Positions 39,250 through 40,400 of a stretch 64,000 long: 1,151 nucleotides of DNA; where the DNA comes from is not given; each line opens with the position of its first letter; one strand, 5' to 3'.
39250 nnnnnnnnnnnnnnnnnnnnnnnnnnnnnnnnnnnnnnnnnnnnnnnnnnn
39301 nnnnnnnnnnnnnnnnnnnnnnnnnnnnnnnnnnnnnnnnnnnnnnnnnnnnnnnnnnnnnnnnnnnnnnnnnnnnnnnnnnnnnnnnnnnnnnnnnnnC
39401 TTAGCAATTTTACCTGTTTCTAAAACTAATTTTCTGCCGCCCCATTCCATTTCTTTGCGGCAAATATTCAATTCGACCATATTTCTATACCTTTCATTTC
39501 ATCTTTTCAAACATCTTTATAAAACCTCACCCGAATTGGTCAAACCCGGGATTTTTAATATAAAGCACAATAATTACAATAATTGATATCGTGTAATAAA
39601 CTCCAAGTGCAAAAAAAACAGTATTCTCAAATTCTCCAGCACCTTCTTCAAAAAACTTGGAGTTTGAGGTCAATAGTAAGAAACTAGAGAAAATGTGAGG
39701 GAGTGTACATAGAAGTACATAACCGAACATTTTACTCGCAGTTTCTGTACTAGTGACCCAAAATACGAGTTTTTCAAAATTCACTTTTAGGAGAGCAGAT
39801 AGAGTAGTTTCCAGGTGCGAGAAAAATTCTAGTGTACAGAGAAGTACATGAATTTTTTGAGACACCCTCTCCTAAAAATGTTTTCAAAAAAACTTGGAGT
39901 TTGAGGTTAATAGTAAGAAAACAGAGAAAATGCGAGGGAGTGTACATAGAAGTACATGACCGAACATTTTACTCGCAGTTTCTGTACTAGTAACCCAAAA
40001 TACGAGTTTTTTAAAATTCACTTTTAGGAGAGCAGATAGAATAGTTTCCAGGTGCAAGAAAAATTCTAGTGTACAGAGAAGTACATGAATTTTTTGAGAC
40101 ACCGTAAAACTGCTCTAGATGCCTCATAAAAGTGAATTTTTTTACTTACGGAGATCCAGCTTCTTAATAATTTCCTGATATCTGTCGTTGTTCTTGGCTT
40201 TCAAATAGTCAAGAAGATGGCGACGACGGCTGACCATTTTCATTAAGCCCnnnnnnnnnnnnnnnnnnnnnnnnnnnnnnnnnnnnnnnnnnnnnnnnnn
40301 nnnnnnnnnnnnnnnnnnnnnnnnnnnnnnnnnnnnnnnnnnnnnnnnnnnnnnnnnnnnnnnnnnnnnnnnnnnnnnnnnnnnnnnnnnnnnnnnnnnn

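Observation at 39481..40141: rpsO-pnp intergenic leader expanded to ~660 bp by two tandem composite repeat units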

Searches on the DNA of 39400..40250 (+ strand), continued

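Call 58: search_with_rna_model(model_id=R1, sources=[L218, L219, L220], max_evalue=1, filters=off, show_alignments=3)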
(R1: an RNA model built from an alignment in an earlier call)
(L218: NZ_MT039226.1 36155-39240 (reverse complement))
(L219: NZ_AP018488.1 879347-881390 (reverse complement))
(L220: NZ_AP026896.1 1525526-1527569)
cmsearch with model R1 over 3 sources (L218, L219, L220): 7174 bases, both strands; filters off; matches with E-value up to 1: 2.
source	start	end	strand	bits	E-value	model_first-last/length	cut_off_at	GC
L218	1499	1624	+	21.2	0.0023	1-128/128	no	0.52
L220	973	1072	+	10.6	0.82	1-128/128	no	0.56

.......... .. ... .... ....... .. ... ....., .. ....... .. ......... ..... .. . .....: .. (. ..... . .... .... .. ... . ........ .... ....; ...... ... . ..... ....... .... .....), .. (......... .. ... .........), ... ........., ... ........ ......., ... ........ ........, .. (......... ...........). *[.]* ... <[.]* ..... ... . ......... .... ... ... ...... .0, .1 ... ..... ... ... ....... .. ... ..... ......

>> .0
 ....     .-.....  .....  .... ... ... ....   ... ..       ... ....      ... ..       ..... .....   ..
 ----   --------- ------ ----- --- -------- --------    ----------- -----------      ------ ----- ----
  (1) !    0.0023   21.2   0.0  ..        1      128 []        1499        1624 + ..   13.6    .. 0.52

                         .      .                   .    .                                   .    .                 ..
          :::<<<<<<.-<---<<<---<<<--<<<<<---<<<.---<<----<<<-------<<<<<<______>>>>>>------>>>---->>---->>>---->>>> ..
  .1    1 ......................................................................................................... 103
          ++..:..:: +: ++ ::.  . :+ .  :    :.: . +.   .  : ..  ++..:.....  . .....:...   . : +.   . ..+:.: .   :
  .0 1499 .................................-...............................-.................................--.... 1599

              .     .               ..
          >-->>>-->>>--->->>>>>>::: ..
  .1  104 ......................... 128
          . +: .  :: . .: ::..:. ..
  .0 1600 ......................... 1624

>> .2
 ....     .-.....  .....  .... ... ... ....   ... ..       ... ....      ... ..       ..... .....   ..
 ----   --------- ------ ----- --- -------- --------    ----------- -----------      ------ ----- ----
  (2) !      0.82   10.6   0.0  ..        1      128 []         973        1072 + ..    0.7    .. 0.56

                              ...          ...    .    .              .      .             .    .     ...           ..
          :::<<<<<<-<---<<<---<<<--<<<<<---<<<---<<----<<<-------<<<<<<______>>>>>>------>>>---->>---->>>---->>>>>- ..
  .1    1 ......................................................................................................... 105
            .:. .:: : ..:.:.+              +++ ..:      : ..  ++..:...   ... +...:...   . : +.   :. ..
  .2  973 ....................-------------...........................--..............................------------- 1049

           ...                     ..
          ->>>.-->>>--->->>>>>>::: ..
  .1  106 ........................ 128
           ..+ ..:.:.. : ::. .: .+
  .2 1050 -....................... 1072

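Call 82: search_with_rna_model(model_id=R2, sources=[L091, L092, L093, L094, L095, L096, L097, L098, L099, L100, L101, L102, L103, L104, L105, L106, L107, L108, L109, L110, L111, L112, L113, L114, L115, L116, L117, L118, L119, L120, L121, L122, L123, L124, L125, L126, L127, L128, L129, L130, L131, L132, L133, L134, L135, L136, L137, L138, L139, L140, L141, L142, L143, L144, L145, L146, L147, L148, L149, L150, L151, L152, L153, L154, L155, L156, L157, L158, L159, L160, L161, L162, L163, L164, L165, L166, L167, L168, L169, L170, L171, L172, L173, L174, L175, L176, L177, L178, L179, L180, L181, L182, L183, L184, L185, L186, L187, L188, L189, L190], max_evalue=0.01)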
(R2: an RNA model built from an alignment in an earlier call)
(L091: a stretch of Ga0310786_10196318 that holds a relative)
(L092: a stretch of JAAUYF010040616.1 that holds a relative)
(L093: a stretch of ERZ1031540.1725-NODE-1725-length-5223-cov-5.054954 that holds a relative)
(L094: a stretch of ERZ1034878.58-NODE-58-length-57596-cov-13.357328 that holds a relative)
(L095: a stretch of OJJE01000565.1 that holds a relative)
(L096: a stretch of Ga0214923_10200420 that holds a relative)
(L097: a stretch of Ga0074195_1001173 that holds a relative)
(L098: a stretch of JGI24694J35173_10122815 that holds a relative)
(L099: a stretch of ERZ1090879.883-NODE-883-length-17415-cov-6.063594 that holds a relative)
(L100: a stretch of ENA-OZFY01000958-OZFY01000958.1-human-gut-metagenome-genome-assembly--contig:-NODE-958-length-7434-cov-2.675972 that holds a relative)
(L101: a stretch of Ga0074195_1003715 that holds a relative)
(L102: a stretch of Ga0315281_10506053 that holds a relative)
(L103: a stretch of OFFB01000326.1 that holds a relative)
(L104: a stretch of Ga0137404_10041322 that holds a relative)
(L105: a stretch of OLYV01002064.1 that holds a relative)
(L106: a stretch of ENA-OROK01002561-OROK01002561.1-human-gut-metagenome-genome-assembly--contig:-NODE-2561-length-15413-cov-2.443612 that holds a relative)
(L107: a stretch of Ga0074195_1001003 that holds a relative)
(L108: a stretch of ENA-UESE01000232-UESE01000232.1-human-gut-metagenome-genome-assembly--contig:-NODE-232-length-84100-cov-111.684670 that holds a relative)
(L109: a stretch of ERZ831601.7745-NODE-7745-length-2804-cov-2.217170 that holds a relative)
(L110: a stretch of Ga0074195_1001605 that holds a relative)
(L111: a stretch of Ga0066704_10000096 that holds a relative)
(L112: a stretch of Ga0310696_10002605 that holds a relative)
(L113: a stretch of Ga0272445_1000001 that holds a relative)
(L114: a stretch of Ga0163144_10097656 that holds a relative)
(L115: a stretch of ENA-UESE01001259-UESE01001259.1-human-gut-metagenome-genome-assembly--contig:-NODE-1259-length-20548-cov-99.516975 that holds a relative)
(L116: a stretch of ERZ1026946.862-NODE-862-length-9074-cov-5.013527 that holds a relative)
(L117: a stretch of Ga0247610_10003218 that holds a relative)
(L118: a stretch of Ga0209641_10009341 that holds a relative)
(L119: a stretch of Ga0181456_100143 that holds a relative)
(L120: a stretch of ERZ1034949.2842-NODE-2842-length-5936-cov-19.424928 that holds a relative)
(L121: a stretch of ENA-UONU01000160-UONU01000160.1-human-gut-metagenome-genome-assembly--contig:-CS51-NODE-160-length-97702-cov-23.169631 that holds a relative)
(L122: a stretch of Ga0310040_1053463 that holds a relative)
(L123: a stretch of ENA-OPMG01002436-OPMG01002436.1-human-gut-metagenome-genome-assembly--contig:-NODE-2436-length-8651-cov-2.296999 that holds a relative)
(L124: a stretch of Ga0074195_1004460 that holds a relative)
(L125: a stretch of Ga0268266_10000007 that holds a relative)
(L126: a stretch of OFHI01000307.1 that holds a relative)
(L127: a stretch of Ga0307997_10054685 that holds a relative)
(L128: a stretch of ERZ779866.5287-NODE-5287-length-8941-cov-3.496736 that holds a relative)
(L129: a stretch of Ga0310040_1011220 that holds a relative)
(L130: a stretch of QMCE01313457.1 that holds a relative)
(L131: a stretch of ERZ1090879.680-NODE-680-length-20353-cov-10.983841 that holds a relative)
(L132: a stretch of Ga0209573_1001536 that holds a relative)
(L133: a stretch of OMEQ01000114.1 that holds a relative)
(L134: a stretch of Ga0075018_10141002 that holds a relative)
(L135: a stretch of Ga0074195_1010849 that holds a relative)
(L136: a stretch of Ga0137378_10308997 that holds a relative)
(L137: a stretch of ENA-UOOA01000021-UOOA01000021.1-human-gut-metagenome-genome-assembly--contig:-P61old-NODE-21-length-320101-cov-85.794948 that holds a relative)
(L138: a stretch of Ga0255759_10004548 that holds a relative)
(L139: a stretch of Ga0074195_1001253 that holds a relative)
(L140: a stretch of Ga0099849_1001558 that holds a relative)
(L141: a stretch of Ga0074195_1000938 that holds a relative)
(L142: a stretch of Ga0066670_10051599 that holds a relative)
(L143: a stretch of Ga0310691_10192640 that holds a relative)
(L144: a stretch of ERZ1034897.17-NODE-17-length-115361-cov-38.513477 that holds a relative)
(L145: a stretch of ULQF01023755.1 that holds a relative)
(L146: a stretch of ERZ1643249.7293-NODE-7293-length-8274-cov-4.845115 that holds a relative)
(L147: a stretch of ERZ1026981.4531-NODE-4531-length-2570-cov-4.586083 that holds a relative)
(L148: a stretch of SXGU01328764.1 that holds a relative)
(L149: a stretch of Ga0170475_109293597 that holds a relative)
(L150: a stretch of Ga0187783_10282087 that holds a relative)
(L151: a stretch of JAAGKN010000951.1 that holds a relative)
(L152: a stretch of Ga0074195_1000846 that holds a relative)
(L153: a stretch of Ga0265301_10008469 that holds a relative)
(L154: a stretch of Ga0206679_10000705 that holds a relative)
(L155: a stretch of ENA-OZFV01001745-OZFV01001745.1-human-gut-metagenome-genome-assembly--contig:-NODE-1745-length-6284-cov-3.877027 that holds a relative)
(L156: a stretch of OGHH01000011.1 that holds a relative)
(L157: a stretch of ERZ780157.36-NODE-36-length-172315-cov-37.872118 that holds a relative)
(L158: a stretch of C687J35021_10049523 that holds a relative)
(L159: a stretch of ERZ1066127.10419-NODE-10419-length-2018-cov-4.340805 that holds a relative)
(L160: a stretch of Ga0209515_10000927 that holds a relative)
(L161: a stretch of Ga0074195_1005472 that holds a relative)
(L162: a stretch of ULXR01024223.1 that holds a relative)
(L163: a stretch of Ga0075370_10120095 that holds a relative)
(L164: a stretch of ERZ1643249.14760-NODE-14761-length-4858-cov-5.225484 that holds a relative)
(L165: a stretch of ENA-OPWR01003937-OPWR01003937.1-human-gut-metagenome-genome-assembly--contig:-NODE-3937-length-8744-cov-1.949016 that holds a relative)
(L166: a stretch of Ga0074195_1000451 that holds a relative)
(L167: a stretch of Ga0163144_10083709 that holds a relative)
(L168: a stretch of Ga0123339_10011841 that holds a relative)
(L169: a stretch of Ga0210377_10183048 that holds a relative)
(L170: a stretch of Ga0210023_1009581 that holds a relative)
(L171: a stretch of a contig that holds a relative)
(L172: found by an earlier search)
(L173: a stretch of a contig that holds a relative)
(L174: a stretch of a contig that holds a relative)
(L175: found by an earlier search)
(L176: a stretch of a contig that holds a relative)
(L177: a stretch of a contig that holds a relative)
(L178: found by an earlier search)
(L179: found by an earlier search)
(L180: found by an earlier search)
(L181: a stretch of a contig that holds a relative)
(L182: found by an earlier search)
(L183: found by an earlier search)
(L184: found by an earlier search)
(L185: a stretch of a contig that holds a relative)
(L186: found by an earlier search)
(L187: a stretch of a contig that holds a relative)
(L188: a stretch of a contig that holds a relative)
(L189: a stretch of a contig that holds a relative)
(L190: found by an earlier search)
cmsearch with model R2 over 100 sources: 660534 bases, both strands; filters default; matches with E-value up to 0.01: 3.
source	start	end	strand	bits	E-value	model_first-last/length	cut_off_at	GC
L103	748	876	+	34.4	6.6e-06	1-129/129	no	0.4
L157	4373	4503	-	31.2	4.7e-05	1-129/129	no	0.39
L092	1197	1324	+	26.7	0.00078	1-129/129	no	0.48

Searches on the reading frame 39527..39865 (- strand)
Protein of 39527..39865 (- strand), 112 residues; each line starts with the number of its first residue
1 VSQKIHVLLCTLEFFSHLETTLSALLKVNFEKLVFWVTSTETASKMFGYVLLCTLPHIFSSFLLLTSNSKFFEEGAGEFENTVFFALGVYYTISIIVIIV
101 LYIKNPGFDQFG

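Call 85: search_protein_families(library=ncbifam, proteins=[window:39527-39865:-], max_evalue=0.00001)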
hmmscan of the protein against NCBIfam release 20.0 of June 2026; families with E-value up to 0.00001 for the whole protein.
window:39527-39865:- (112 aa): 0 families
